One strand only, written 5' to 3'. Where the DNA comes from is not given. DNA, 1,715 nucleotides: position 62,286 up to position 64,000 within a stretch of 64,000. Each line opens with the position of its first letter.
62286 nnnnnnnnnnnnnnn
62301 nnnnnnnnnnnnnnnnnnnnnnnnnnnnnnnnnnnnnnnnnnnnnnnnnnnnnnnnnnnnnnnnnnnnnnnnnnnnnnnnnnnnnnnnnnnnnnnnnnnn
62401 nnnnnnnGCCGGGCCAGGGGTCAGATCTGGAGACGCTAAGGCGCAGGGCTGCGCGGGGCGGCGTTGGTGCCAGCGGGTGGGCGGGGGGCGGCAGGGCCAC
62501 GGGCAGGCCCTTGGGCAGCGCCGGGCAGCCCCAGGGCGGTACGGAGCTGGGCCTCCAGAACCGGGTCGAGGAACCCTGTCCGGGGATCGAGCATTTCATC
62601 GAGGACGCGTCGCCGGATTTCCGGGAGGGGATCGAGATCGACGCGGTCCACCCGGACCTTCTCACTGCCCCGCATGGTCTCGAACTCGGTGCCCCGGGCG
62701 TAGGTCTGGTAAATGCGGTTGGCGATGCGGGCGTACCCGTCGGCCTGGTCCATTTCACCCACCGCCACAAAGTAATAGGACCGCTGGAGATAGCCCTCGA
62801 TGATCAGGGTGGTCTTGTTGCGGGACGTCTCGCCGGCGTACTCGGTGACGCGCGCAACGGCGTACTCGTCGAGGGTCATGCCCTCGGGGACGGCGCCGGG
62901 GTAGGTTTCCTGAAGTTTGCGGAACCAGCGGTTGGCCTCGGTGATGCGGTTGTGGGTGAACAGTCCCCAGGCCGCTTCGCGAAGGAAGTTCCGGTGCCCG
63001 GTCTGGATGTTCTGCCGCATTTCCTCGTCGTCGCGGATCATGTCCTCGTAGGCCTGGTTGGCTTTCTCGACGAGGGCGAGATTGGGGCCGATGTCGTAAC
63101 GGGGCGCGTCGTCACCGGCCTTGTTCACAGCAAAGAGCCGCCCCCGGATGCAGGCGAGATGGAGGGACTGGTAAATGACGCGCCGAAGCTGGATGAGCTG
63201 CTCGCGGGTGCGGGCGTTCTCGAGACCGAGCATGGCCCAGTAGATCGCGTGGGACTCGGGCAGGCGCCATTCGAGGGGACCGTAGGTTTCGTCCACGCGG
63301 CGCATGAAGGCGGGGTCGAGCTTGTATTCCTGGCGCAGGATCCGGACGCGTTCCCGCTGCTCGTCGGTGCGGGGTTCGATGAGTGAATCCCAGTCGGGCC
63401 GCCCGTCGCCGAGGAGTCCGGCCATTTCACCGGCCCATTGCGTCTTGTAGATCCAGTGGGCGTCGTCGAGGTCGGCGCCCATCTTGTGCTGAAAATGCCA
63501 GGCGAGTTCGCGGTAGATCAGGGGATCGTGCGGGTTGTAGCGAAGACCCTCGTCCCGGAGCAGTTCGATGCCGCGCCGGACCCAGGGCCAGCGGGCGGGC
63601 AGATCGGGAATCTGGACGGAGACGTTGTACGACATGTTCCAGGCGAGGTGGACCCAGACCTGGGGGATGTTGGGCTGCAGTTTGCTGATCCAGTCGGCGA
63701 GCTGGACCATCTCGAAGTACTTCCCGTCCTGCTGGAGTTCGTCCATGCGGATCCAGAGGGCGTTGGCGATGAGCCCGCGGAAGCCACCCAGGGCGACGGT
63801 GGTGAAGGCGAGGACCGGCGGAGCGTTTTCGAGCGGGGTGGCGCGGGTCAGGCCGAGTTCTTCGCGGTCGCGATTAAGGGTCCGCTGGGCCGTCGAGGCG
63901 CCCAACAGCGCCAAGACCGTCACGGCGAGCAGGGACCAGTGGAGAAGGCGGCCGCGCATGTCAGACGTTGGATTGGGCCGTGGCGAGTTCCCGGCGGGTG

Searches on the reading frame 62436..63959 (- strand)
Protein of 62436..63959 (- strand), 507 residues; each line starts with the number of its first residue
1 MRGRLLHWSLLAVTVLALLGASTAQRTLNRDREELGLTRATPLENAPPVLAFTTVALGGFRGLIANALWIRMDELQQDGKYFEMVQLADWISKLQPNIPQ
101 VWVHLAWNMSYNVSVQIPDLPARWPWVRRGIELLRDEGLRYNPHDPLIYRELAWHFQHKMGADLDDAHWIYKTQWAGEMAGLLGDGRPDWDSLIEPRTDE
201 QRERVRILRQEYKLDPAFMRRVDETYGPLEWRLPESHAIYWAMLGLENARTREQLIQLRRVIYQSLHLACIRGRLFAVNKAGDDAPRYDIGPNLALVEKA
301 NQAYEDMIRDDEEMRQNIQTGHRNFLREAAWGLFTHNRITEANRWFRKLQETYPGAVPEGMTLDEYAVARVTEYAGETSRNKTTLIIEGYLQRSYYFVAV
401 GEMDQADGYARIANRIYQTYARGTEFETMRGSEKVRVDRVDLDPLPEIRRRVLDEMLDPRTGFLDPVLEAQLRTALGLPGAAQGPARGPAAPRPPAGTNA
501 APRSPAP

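Call 47: find_encoding_contigs(protein=window:62436-63959:-, flank=10000, max_places=4)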
Protein window:62436-63959:- (507 aa): 2 contigs read that carry it; 1 place shown.
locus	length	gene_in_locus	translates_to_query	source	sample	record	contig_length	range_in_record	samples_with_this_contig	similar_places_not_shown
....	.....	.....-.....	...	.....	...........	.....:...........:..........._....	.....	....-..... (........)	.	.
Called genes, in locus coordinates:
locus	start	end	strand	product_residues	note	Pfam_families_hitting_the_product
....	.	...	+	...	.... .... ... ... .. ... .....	-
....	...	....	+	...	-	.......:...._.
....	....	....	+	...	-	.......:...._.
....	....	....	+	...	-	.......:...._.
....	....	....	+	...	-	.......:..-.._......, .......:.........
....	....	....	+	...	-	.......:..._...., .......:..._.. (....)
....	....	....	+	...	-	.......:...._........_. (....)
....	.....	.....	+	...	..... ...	-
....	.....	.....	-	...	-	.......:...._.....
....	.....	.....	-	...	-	-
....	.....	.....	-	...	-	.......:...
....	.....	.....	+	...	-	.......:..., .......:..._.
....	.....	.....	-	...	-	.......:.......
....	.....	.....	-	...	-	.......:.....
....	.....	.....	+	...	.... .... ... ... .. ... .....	?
